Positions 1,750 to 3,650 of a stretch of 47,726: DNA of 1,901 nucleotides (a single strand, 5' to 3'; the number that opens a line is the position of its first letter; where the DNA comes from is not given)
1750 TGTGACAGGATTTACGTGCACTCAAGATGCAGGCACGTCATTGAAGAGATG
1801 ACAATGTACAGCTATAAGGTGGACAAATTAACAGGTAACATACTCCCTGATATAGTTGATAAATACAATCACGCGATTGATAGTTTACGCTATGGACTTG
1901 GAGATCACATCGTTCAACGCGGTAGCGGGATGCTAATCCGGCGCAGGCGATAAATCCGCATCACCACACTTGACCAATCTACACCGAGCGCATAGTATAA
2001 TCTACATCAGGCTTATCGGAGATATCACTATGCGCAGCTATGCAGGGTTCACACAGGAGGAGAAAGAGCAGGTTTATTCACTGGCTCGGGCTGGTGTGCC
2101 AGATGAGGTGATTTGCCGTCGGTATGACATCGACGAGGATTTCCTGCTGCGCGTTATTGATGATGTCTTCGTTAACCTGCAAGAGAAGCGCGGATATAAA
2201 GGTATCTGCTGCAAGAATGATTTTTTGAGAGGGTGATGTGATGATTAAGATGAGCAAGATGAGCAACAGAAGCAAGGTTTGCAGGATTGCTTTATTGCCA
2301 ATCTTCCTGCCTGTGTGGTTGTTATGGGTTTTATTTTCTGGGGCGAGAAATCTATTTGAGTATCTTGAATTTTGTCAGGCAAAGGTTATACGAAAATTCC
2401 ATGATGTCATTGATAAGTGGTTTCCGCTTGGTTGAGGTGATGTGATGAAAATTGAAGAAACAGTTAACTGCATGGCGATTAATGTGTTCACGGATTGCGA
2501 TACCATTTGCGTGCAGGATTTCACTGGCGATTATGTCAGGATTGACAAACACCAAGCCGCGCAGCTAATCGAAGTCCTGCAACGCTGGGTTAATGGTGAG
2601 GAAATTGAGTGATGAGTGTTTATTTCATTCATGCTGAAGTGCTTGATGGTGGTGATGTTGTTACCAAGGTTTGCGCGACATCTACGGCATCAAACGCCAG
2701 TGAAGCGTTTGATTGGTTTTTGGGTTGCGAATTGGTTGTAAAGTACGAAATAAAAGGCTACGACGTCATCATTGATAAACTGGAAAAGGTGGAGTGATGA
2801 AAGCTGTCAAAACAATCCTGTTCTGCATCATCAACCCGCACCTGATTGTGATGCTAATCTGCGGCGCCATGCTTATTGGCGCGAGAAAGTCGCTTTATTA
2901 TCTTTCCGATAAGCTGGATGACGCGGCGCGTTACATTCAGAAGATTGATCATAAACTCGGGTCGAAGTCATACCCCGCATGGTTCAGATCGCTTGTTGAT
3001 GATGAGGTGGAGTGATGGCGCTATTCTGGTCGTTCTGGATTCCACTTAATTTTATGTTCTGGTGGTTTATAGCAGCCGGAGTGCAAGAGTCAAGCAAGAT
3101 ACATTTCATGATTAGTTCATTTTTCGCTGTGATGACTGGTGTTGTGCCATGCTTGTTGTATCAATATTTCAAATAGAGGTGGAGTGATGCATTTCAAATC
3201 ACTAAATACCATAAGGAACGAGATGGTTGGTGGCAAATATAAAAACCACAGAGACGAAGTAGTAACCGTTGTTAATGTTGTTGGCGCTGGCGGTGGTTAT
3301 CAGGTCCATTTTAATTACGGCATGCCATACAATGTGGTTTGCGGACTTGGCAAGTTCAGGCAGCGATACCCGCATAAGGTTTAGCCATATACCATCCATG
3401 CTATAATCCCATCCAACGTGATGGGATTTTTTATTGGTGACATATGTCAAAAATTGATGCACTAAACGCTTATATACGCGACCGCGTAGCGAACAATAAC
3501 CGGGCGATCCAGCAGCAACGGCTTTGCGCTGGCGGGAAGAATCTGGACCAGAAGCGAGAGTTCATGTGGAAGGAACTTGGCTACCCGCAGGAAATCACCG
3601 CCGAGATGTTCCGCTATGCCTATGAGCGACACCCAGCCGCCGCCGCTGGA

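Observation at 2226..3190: Small-gene cassette joined by a conserved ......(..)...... junction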

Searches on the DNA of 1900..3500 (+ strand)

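Call 3: search_dna_similar(query=window:1950-3450:+, collection=phages, mode=near, max_rows=30)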
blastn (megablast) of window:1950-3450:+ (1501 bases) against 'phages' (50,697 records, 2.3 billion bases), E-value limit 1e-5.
Records with a match: 172; places in all: 177; records where one place covers at least 80% of the query: 3.
Best place of each record, by identity: >=99% 3; 95-99% 84; 90-95% 65; 80-90% 20.
By first word of the organism name: Salmonella 128; Escherichia 19; Klebsiella 14; Shigella 4; Flyfo 2; Aeromonas 2; Vibrio 2; Acinetobacter 1.
By host as written in the record: - 70; Escherichia coli 9; Salmonella enterica subsp. enterica serovar Typhimurium 9; Salmonella enterica 9; Salmonella sp. 8; Klebsiella pneumoniae 8; Salmonella enterica subsp. enterica serovar Enteritidis 4; Salmonella enterica subsp. enterica serovar Typhimurium ST19 3; and 35 more.
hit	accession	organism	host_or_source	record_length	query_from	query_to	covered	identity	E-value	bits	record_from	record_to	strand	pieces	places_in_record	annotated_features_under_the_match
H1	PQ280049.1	Escherichia phage HC8A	Escherichia coli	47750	1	1501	100%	100.0%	0e+0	2772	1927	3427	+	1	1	hypothetical protein (x7) | portal (connector) protein | terminase large subunit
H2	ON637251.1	Escherichia phage 6947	Escherichia coli UCS2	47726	1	1501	100%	99.9%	0e+0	2767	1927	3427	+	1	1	hypothetical protein (x7) | portal (connector) protein | terminase large subunit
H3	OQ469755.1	Salmonella phage vB_SenS_ST1UNAM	Salmonella sp.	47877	1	1501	100%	99.1%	0e+0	2700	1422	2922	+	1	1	hypothetical protein (x6) | portal protein | terminase large subunit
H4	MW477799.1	Salmonella phage vB_Se_STGO-35-1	Salmonella enterica subsp. enterica ...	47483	1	1501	67%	87.1%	9e-175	1125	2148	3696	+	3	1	hypothetical protein (x7) | capsid protein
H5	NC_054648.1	Salmonella phage vB_Se_STGO-35-1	Salmonella enterica subsp. enterica ...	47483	1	1501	67%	87.1%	9e-175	1125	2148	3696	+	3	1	hypothetical protein (x7) | portal protein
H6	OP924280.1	Salmonella phage vB_Se_EI_sp1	Salmonella enterica subsp. enterica ...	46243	1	1501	67%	87.1%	9e-175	1125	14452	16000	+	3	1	record has no annotation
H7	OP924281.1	Salmonella phage vB_Se_EI_sp2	Salmonella enterica subsp. enterica ...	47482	1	1501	67%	87.1%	9e-175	1125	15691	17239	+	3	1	record has no annotation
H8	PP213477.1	Escherichia phage vB_Eco_ZCEC08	Escherichia coli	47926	1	1501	57%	96.3%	0e+0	1400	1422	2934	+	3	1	hypothetical protein (x6) | portal (connector) protein | terminase large subunit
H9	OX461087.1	Escherichia phage EcoIv28_Lewi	wastewater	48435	1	1232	51%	91.7%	2e-136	1060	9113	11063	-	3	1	record has no annotation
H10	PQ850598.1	Escherichia phage ClaudiaMuster_Bas77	Escherichia coli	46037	1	1501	52%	89.5%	1e-123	979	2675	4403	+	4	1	hypothetical protein (x7) | portal protein | terminase large subunit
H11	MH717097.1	Escherichia phage C1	Escherichia coli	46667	1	1501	49%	92.5%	5e-123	1059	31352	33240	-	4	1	hypothetical protein (x7) | large terminase subunit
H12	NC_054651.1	Escherichia phage C1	Escherichia coli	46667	1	1501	49%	92.5%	5e-123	1059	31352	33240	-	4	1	hypothetical protein (x6) | portal protein | terminase large subunit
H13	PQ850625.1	Escherichia phage SandraMuster_Bas78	Escherichia coli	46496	1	1240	48%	88.7%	1e-123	877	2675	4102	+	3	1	hypothetical protein (x7) | terminase large subunit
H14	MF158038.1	Shigella phage Sf11 SMD-2017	Shigella flexneri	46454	3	1501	48%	89.3%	4e-114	890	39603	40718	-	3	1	hypothetical protein (x6)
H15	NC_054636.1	Shigella phage Sf11 SMD-2017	Shigella flexneri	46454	3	1501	48%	89.3%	4e-114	890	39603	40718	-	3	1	hypothetical protein (x5) | portal protein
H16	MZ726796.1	Escherichia phage vB_EcoS_ASO78B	Escherichia coli O78 Strain ECL23026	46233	1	690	46%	85.1%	0e+0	706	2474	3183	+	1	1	hypothetical protein (x4) | terminase large subunit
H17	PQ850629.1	Escherichia phage SusanneMuster_Bas79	Escherichia coli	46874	1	1501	40%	93.8%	6e-122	892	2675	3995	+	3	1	hypothetical protein (x5) | portal protein | terminase large subunit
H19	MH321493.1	Salmonella phage Skate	Salmonella enterica subsp. enterica ...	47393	1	1499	38%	95.8%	2e-127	913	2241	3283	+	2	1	hypothetical protein (x4) | terminator | ribosome_binding_site (x5) | portal protein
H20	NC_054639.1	Salmonella phage Skate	Salmonella enterica subsp. enterica ...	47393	1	1499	38%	95.8%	2e-127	913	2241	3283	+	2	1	hypothetical protein (x4) | terminator | ribosome_binding_site (x5) | portal protein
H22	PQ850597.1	Escherichia phage ChristineMuster_Bas80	Escherichia coli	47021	1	1501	38%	92.6%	0e+0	807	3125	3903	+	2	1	hypothetical protein (x3) | portal protein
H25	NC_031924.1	Salmonella phage IME207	Klebsiella pneumoniae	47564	1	1501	37%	92.7%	6e-122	807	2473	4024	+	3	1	hypothetical protein (x6) | portal protein | terminase large subunit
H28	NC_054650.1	Shigella phage DS8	Shigella flexneri strain ATCC 29903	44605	1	850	37%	88.2%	8e-131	658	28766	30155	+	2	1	hypothetical protein (x5) | terminase large subunit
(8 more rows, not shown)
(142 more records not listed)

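Call 6: get_annotated_region(hit=H2, flank=1900)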
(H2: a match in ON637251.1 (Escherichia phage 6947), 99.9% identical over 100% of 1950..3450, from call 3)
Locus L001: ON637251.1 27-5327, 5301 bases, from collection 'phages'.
description: Escherichia phage 6947, complete genome.
organism: Escherichia phage 6947 (NCBI taxid 2951199)
taxonomy: Viruses; Duplodnaviria; Heunggongvirae; Uroviricota; Caudoviricetes
host: Escherichia coli UCS2; source: 69th Street Waste Water Facility Houston; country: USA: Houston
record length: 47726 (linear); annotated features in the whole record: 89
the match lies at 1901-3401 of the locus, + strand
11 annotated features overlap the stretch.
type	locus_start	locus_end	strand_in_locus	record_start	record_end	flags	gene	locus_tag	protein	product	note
CDS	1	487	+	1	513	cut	-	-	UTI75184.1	HNH endonuclease motif protein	Derived using Geneious Prime 2022.1.1 'Transfer Annotations' based on nucleotide similarity; Phage protein, contains ...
CDS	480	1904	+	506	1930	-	-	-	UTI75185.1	terminase large subunit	Derived using Geneious Prime 2022.1.1 'Transfer Annotations' based on nucleotide similarity; Phage terminase, large ...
CDS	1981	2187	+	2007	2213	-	-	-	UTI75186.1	hypothetical protein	Derived using Geneious Prime 2022.1.1 'Transfer Annotations' based on nucleotide similarity; hypothetical protein CDS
CDS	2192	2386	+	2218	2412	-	-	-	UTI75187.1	hypothetical protein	Derived using Geneious Prime 2022.1.1 'Transfer Annotations' based on nucleotide similarity; hypothetical protein CDS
CDS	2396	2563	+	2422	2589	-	-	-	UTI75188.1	hypothetical protein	Derived using Geneious Prime 2022.1.1 'Transfer Annotations' based on nucleotide similarity; hypothetical protein CDS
CDS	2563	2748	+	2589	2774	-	-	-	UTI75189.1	hypothetical protein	Derived using Geneious Prime 2022.1.1 'Transfer Annotations' based on nucleotide similarity; hypothetical protein CDS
CDS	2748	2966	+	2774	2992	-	-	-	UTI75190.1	hypothetical protein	Derived using Geneious Prime 2022.1.1 'Transfer Annotations' based on nucleotide similarity; hypothetical protein CDS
CDS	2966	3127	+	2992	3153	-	-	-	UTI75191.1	hypothetical protein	Derived using Geneious Prime 2022.1.1 'Transfer Annotations' based on nucleotide similarity; hypothetical protein CDS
CDS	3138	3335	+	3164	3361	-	-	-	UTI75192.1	hypothetical protein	Derived using Geneious Prime 2022.1.1 'Transfer Annotations' based on nucleotide similarity; hypothetical protein CDS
CDS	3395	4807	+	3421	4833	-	-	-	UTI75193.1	portal (connector) protein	Derived using Geneious Prime 2022.1.1 'Transfer Annotations' based on nucleotide similarity; Phage portal (connector) ...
CDS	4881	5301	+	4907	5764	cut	-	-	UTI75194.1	hypothetical protein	Derived using Geneious Prime 2022.1.1 'Transfer Annotations' based on nucleotide similarity; Phage protein CDS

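Call 7: search_dna_similar(query=window:1950-3450:+, collection=phages, mode=near, max_rows=60, rows=spread)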
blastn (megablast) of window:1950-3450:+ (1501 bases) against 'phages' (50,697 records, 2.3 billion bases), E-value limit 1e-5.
Records with a match: 172; places in all: 177; records where one place covers at least 80% of the query: 3.
Best place of each record, by identity: >=99% 3; 95-99% 84; 90-95% 65; 80-90% 20.
By first word of the organism name: Salmonella 128; Escherichia 19; Klebsiella 14; Shigella 4; Flyfo 2; Aeromonas 2; Vibrio 2; Acinetobacter 1.
By host as written in the record: - 70; Escherichia coli 9; Salmonella enterica subsp. enterica serovar Typhimurium 9; Salmonella enterica 9; Salmonella sp. 8; Klebsiella pneumoniae 8; Salmonella enterica subsp. enterica serovar Enteritidis 4; Salmonella enterica subsp. enterica serovar Typhimurium ST19 3; and 35 more.
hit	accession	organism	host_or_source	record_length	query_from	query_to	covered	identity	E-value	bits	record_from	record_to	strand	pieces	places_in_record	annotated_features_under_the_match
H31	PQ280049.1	Escherichia phage HC8A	Escherichia coli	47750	1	1501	100%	100.0%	0e+0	2772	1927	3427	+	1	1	hypothetical protein (x7) | portal (connector) protein | terminase large subunit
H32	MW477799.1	Salmonella phage vB_Se_STGO-35-1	Salmonella enterica subsp. enterica ...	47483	1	1501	67%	87.1%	9e-175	1125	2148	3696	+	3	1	hypothetical protein (x7) | capsid protein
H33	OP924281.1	Salmonella phage vB_Se_EI_sp2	Salmonella enterica subsp. enterica ...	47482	1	1501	67%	87.1%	9e-175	1125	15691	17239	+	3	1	record has no annotation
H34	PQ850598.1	Escherichia phage ClaudiaMuster_Bas77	Escherichia coli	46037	1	1501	52%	89.5%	1e-123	979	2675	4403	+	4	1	hypothetical protein (x7) | portal protein | terminase large subunit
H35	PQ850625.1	Escherichia phage SandraMuster_Bas78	Escherichia coli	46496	1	1240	48%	88.7%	1e-123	877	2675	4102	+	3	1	hypothetical protein (x7) | terminase large subunit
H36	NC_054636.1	Shigella phage Sf11 SMD-2017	Shigella flexneri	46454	3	1501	48%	89.3%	4e-114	890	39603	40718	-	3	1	hypothetical protein (x5) | portal protein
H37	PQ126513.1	Salmonella phage ZK22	Salmonella enterica subsp. enterica ...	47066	1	1499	38%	95.4%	8e-126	908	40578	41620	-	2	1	hypothetical protein (x3) | InsA C-terminal domain protein | portal protein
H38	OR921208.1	Salmonella phage PJN025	Salmonella sp.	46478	1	1499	38%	95.8%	2e-127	913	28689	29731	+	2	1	hypothetical protein (x4) | portal protein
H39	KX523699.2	Salmonella phage IME207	Klebsiella pneumoniae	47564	1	1501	37%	92.7%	6e-122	807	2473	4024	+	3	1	hypothetical protein (x7) | terminase large subunit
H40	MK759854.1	Shigella phage DS8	Shigella flexneri strain ATCC 29903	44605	1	850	37%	88.2%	8e-131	658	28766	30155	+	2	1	hypothetical protein (x5) | terminase large subunit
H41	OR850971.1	Salmonella phage S.Kent 1-2-1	Salmonella enterica subsp. enterica ...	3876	1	1501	35%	92.1%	8e-126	747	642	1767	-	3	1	record has no annotation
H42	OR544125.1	Acinetobacter phage vB_AbaM_AB4P2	Acinetobacter baumannii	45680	1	1499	32%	95.6%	3e-130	772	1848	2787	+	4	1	hypothetical protein (x4) | InsA C-terminal domain protein | portal protein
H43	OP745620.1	Salmonella phage INT55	Salmonella sp.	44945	1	1225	31%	91.0%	1e-124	629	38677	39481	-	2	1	hypothetical protein (x4)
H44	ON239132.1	Escherichia phage S192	Escherichia coli 192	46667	283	1501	30%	91.3%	6e-92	611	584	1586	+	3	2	hypothetical protein (x4)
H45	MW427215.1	Salmonella phage vB_SpuS_NX263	Salmonella enterica subsp. enterica ...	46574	1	690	26%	92.7%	6e-122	572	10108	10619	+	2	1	hypothetical protein (x2) | replicase polyprotein 1ab | terminase large subunit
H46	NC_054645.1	Salmonella phage LPST10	Salmonella enterica serovar Typhimurium ...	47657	1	1501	23%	94.3%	1e-124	537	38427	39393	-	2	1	hypothetical protein (x4) | portal protein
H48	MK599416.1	Salmonella phage Akira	Salmonella enterica subsp. enterica ...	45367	1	1501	24%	93.2%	1e-118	517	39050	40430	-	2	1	hypothetical protein (x6)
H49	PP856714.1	Salmonella phage vB_STmST19_KE12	Salmonella enterica subsp. enterica ...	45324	1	1501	23%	93.2%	3e-115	519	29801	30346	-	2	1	hypothetical protein | NrdC-like thioredoxin | portal protein | terminase large subunit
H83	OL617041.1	Flyfo siphovirus Tbat1_6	Pteropus tonganus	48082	843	1076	16%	92.7%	1e-89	337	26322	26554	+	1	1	hypothetical protein (x3)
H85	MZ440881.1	Klebsiella phage ZCKP8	Klebsiella sp.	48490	843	1060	15%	92.7%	5e-83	315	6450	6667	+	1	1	hypothetical protein (x2)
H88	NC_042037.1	Aeromonas phage pIS4-A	Aeromonas sp. IS4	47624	843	1076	16%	85.5%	2e-61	243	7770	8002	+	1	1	hypothetical protein (x2)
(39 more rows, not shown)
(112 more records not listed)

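Call 8: get_annotated_region(hit=H4, flank=1500)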
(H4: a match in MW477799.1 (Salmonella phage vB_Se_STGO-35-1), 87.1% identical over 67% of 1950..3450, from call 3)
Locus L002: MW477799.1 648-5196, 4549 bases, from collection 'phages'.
description: Salmonella phage vB_Se_STGO-35-1, complete genome.
organism: Salmonella phage vB_Se_STGO-35-1 (NCBI taxid 2749381)
taxonomy: Viruses; Duplodnaviria; Heunggongvirae; Uroviricota; Caudoviricetes; Caminolopintovirus; Caminolopintovirus STGO351
host: Salmonella enterica subsp. enterica serovar Enteritidis; source: Fecal material; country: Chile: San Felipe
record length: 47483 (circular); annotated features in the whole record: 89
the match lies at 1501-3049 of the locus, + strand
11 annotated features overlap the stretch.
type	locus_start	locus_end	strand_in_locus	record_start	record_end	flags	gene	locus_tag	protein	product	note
CDS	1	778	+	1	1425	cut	-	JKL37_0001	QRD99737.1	terminase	-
CDS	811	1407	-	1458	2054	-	-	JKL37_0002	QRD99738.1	hypothetical protein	-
CDS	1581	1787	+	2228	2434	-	-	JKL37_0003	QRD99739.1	hypothetical protein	-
CDS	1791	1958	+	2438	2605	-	-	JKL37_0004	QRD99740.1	hypothetical protein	-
CDS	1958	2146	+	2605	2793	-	-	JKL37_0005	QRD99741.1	hypothetical protein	-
CDS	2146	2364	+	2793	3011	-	-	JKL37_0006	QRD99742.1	hypothetical protein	-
CDS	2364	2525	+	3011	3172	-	-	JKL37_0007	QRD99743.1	hypothetical protein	-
CDS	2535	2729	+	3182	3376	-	-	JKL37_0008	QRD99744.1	hypothetical protein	-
CDS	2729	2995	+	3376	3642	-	-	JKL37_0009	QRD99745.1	hypothetical protein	-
CDS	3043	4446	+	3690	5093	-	-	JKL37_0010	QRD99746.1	capsid protein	Capsid 1 (gp10)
CDS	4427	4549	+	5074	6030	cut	-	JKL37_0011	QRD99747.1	capsid protein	Capsid 2 (gp11)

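Call 9: get_annotated_region(hit=H8, flank=1500)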
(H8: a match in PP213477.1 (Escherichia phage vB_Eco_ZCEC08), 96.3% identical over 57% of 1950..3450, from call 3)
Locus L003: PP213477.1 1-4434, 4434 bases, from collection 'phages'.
description: Escherichia phage vB_Eco_ZCEC08, complete genome.
organism: Escherichia phage vB_Eco_ZCEC08 (NCBI taxid 3117423)
taxonomy: Viruses; Duplodnaviria; Heunggongvirae; Uroviricota; Caudoviricetes
host: Escherichia coli; source: sewage sample; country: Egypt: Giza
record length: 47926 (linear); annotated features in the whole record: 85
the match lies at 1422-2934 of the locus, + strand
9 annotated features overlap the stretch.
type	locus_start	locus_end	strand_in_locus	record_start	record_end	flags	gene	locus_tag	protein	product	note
CDS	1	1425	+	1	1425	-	-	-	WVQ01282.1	terminase large subunit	-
CDS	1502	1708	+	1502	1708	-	-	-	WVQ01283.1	hypothetical protein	-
CDS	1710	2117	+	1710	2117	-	-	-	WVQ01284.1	hypothetical protein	-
CDS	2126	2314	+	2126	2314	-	-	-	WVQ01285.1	hypothetical protein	-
CDS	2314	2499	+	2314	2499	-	-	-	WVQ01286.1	hypothetical protein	-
CDS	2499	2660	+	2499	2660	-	-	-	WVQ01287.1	hypothetical protein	-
CDS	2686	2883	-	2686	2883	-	-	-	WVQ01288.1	hypothetical protein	-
CDS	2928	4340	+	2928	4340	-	-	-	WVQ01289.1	portal (connector) protein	-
CDS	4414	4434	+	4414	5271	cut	-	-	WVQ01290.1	head morphogenesis protein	-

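Call 10: get_annotated_region(hit=H10, flank=1500)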
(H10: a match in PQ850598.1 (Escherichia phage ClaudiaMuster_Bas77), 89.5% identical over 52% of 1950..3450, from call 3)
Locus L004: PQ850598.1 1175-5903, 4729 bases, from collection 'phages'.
description: Escherichia phage ClaudiaMuster_Bas77, complete genome.
organism: Escherichia phage ClaudiaMuster_Bas77 (NCBI taxid 3398408)
taxonomy: Viruses; Duplodnaviria; Heunggongvirae; Uroviricota; Caudoviricetes
host: Escherichia coli; source: sewage plant inflow; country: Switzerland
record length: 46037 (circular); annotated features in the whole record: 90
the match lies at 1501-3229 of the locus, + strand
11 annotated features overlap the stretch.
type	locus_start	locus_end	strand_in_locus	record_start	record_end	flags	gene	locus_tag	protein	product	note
CDS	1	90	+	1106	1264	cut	-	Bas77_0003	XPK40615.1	hypothetical protein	-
CDS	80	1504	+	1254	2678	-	-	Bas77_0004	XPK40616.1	terminase large subunit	head and packaging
CDS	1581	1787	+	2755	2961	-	-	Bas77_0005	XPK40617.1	hypothetical protein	-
CDS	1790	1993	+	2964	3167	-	-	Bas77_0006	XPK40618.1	hypothetical protein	-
CDS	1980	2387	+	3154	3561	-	-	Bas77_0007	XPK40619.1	hypothetical protein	-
CDS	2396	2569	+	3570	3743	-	-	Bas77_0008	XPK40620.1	hypothetical protein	-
CDS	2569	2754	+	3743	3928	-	-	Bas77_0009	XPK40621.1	hypothetical protein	-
CDS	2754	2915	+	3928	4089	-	-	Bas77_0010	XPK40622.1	hypothetical protein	-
CDS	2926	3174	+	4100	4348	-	-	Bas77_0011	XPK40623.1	hypothetical protein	-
CDS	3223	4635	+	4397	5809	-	-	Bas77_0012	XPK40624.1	portal protein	head and packaging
CDS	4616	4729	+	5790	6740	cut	-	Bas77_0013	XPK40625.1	head morphogenesis protein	head and packaging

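Call 11: get_annotated_region(hit=H12, flank=1500)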
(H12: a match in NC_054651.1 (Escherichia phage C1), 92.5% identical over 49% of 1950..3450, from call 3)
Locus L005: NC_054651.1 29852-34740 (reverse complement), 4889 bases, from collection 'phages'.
description: Escherichia phage C1, complete genome.
organism: Escherichia phage C1 (NCBI taxid 2340716)
taxonomy: Viruses; Duplodnaviria; Heunggongvirae; Uroviricota; Caudoviricetes; Deseoctovirus; Deseoctovirus C1
host: Escherichia coli; source: swine fecal matter; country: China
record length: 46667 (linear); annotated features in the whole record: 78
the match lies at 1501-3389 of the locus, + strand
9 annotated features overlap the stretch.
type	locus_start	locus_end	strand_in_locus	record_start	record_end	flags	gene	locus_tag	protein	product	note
CDS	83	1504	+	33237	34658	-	-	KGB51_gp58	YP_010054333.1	terminase large subunit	ORF59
CDS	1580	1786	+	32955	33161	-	-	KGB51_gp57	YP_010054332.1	hypothetical protein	ORF58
CDS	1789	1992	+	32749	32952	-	-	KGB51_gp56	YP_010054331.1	hypothetical protein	ORF57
CDS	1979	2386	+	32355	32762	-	-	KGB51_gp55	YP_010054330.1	hypothetical protein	ORF56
CDS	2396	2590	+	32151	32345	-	-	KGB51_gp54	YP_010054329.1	hypothetical protein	ORF55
CDS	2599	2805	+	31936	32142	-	-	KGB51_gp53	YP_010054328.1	hypothetical protein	ORF54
CDS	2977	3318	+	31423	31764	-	-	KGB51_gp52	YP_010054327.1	hypothetical protein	ORF53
CDS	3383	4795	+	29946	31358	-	-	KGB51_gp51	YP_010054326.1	portal protein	ORF52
CDS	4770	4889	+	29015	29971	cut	-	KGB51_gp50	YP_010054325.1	head morphogenesis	ORF 51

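Call 12: get_annotated_region(hit=H20, flank=1500)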
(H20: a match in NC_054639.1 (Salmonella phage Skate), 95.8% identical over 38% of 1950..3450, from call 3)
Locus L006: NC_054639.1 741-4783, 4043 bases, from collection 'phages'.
description: Salmonella phage Skate, complete genome.
organism: Salmonella phage Skate (NCBI taxid 2234035)
taxonomy: Viruses; Duplodnaviria; Heunggongvirae; Uroviricota; Caudoviricetes; Skatevirus; Skatevirus skate
host: Salmonella enterica subsp. enterica serovar Typhimurium; source: soil in the cattle holding pen of cattle harvest facility; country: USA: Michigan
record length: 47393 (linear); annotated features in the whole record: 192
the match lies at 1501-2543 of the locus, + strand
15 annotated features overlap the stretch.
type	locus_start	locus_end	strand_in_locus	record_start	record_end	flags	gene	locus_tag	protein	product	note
CDS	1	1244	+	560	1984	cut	-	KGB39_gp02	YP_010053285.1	terminase large subunit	-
regulatory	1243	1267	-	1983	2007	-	-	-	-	terminator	-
CDS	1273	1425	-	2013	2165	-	-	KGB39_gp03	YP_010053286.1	hypothetical protein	-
regulatory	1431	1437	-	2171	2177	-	-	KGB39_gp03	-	ribosome_binding_site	CPT_Skate_003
regulatory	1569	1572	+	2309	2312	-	-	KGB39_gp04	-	ribosome_binding_site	CPT_Skate_004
CDS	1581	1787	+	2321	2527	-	-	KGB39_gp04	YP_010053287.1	hypothetical protein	-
regulatory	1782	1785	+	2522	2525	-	-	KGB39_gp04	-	ribosome_binding_site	CPT_Skate_005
CDS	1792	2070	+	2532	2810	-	-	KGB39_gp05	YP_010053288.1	hypothetical protein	-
regulatory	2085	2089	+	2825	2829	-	-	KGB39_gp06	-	ribosome_binding_site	CPT_Skate_006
CDS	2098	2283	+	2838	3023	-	-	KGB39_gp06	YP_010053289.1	hypothetical protein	-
regulatory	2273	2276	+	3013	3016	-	-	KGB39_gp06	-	ribosome_binding_site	CPT_Skate_007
CDS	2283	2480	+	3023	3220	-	-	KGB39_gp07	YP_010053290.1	hypothetical protein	-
regulatory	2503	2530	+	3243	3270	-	-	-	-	terminator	-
regulatory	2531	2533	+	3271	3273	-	-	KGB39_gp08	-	ribosome_binding_site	CPT_Skate_008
CDS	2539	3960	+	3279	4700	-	-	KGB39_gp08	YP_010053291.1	portal protein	-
